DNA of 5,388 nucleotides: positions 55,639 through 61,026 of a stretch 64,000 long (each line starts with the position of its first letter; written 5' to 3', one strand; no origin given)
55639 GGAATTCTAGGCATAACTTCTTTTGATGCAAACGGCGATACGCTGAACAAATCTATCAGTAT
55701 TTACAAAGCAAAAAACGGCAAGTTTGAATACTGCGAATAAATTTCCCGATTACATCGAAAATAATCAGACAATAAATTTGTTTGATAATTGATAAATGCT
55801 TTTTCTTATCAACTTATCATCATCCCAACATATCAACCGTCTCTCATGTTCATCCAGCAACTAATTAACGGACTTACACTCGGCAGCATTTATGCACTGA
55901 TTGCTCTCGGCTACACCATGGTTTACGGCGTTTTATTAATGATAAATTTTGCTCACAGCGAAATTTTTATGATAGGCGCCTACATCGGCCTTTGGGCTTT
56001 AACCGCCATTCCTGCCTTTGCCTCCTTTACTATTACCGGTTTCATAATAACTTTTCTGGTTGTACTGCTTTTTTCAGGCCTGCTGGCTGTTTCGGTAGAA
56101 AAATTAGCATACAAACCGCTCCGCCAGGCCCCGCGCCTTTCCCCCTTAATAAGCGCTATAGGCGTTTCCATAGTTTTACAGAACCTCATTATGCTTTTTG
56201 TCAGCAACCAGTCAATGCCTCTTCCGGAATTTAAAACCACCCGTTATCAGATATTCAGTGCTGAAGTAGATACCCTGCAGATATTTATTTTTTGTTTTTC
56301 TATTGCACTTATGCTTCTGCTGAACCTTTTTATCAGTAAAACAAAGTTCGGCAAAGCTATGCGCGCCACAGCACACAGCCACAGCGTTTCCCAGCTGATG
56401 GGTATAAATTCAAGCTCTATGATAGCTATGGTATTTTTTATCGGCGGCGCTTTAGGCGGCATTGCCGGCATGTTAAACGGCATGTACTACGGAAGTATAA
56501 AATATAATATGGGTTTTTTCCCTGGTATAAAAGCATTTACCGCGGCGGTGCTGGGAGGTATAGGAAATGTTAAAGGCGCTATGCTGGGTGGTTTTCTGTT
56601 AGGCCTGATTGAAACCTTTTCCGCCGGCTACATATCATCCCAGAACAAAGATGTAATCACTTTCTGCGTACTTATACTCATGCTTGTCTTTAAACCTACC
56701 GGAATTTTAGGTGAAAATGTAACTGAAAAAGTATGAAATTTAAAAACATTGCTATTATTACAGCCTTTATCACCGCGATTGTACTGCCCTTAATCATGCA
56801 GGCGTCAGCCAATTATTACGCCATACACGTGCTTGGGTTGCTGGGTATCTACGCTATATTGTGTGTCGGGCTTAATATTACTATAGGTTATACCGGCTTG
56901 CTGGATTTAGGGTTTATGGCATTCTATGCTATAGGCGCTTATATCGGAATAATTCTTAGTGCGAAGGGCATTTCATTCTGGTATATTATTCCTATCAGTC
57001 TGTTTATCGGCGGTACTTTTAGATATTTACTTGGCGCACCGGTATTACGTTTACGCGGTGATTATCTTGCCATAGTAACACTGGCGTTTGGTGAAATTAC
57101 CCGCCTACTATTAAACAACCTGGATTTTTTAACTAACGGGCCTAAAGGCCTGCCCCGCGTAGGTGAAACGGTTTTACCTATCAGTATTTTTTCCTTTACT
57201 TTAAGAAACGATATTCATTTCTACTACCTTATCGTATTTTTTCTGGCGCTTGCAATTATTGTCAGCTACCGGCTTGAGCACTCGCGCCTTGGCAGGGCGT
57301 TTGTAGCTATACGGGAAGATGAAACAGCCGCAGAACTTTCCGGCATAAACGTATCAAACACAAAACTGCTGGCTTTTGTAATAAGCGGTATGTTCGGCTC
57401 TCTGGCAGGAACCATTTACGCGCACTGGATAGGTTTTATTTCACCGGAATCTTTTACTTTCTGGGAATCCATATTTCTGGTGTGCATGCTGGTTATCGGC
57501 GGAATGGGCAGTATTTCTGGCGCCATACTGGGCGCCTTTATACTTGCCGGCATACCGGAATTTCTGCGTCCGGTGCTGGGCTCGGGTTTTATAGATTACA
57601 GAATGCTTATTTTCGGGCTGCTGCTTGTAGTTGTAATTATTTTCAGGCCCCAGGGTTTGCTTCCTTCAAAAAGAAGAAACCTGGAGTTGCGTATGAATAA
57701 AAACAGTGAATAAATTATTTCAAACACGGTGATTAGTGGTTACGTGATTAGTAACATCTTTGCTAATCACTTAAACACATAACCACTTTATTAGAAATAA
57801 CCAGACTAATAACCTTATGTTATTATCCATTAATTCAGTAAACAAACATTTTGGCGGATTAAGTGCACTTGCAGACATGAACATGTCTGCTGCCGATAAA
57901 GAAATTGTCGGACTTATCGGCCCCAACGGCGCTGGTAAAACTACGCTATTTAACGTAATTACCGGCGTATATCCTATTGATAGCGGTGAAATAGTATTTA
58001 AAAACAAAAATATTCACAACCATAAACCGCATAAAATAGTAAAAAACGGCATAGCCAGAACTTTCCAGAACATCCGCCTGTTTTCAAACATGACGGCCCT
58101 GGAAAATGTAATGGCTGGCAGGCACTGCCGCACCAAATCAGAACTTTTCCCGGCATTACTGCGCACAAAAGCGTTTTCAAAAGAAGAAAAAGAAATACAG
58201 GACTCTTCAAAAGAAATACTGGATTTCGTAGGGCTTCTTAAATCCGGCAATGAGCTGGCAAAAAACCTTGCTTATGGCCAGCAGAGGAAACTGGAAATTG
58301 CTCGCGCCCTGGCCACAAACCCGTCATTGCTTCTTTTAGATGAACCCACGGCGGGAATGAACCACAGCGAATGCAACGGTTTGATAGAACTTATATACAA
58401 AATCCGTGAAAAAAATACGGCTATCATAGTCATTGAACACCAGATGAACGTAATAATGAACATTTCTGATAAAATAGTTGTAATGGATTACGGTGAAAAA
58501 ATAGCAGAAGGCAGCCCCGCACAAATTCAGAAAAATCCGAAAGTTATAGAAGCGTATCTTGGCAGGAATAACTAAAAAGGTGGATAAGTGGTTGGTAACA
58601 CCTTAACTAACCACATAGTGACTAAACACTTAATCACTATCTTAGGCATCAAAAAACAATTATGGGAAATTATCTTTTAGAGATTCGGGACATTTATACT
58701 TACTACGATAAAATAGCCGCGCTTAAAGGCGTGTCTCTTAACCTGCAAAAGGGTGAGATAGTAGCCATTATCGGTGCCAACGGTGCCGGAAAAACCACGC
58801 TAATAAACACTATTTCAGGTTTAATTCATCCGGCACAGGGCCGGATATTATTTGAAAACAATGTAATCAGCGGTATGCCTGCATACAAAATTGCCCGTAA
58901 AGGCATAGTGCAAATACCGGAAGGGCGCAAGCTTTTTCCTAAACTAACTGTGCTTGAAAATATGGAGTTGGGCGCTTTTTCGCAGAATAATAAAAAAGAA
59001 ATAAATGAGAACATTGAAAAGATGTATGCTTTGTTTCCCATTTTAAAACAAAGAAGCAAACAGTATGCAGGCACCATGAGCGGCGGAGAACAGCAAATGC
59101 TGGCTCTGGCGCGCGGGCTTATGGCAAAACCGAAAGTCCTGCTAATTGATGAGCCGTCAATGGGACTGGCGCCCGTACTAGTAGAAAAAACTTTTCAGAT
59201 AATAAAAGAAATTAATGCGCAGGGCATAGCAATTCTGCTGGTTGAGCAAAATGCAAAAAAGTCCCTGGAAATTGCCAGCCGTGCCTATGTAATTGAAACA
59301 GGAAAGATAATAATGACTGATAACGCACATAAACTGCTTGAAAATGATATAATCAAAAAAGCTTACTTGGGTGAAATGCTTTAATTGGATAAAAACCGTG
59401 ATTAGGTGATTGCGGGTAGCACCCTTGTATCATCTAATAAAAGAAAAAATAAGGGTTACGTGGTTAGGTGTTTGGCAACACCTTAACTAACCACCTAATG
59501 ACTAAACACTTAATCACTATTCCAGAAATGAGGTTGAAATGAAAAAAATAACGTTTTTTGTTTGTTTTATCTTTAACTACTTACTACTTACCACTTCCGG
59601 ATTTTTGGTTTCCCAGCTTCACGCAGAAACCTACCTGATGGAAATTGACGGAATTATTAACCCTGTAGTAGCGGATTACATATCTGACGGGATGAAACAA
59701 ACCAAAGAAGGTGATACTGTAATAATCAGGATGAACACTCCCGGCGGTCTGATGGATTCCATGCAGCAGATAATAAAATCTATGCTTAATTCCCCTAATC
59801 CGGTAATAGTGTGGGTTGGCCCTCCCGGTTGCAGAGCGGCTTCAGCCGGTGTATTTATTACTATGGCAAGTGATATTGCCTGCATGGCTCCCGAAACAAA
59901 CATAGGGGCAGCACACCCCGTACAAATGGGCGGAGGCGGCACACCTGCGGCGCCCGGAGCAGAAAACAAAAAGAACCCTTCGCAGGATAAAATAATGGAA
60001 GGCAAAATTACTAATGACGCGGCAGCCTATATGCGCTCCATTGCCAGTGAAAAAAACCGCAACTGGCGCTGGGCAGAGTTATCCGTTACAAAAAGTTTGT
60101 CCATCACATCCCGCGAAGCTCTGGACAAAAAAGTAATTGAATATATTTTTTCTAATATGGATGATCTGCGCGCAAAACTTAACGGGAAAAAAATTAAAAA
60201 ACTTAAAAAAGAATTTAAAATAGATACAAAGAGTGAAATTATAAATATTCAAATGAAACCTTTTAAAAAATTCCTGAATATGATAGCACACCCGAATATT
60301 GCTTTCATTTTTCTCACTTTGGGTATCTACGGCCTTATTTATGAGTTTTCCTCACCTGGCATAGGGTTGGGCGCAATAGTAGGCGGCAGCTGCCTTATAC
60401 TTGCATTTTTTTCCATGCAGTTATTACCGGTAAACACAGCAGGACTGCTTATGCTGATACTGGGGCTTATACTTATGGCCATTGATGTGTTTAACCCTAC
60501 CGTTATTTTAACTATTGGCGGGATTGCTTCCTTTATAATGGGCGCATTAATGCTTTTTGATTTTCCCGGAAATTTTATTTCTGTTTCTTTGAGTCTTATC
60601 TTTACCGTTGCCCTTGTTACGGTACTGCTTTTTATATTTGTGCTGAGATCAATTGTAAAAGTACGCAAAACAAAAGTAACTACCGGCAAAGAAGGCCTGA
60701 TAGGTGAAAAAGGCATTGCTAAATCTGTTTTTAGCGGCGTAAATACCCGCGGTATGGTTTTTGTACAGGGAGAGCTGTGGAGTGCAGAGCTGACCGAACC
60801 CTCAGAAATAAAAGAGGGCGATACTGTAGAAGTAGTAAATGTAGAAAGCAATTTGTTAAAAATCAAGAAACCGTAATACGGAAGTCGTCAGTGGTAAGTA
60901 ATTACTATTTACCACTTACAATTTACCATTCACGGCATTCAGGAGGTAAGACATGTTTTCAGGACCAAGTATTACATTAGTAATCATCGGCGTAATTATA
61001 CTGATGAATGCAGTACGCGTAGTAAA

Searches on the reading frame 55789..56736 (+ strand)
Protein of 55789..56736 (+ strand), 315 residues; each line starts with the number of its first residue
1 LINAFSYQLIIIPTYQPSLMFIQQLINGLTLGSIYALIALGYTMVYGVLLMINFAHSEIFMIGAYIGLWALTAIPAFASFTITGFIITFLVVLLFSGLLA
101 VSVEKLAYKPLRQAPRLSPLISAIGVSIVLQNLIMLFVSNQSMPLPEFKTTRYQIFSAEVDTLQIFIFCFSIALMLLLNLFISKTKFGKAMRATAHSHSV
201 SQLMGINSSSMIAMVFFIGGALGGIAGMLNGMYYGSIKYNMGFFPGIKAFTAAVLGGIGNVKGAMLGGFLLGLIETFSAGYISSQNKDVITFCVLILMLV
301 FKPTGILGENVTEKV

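Call 20: search_protein_families(library=pfam, proteins=[window:55789-56736:+], max_evalue=0.00001)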
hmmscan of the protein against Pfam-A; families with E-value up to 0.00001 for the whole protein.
window:55789-56736:+ (315 aa): 1 family
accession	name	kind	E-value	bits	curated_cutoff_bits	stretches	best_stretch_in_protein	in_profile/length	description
PF02653.21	BPD_transp_2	-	8.6e-45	153.4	26.8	1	25-299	2-269/269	Branched-chain amino acid transport system / permease component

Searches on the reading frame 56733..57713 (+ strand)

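Call 20: search_protein_families(library=pfam, proteins=[window:56733-57713:+], max_evalue=0.00001)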
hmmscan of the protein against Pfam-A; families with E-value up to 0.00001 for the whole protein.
window:56733-57713:+ (326 aa): 1 family
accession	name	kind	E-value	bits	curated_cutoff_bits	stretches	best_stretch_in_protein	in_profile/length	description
PF02653.21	BPD_transp_2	-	9.7e-50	169.6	26.8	1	31-301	3-268/269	Branched-chain amino acid transport system / permease component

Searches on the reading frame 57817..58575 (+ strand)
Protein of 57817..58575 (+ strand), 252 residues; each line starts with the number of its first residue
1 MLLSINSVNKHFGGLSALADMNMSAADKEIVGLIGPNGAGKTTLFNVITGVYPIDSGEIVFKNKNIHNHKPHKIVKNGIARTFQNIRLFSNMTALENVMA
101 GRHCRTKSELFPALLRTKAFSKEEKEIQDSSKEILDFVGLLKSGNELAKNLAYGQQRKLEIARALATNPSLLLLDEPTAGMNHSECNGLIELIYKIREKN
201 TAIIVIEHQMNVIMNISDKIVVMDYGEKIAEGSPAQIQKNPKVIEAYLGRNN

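Call 20: search_protein_families(library=pfam, proteins=[window:57817-58575:+], max_evalue=0.00001)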
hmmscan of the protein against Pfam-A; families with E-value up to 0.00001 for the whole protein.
window:57817-58575:+ (252 aa): 3 families
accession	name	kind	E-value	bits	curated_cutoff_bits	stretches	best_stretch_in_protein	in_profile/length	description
PF00005.33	ABC_tran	-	5.4e-33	114.9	25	1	18-179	1-137/137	ABC transporter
PF12399.14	BCA_ABC_TP_C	-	4.2e-13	49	25.5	1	227-250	1-24/27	Branched-chain amino acid ATP-binding cassette transporter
PF13304.12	AAA_21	-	2.5e-09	38.1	27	0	102-205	188-295/304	AAA domain, putative AbiEii toxin, Type IV TA system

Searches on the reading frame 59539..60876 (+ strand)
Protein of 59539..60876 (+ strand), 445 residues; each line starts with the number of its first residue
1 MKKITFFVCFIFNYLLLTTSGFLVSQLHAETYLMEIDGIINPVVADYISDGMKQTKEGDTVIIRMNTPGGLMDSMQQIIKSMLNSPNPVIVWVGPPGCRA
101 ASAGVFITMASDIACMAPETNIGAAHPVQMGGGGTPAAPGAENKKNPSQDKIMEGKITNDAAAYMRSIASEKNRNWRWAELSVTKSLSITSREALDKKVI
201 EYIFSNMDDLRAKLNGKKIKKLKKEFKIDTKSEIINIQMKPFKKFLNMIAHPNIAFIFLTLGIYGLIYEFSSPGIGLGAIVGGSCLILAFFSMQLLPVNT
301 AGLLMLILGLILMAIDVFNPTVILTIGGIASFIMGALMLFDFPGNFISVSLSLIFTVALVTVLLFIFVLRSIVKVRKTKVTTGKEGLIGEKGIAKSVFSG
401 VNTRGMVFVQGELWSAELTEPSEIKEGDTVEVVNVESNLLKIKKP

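Call 20: search_protein_families(library=pfam, proteins=[window:59539-60876:+], max_evalue=0.00001)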
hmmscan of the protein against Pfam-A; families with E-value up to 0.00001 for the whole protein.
window:59539-60876:+ (445 aa): 3 families
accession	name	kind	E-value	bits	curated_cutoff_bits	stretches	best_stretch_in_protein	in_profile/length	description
PF24961.1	NfeD_membrane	-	1.8e-23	83.3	26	1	253-369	1-117/119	NfeD integral membrane domain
PF25145.1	NfeD1b_N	-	3.8e-15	56.4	40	1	32-217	3-182/189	NfeD1b, N-terminal domain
PF01957.25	NfeD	-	1.8e-11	44.5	29.1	1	385-444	2-57/57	NfeD-like C-terminal, partner-binding domain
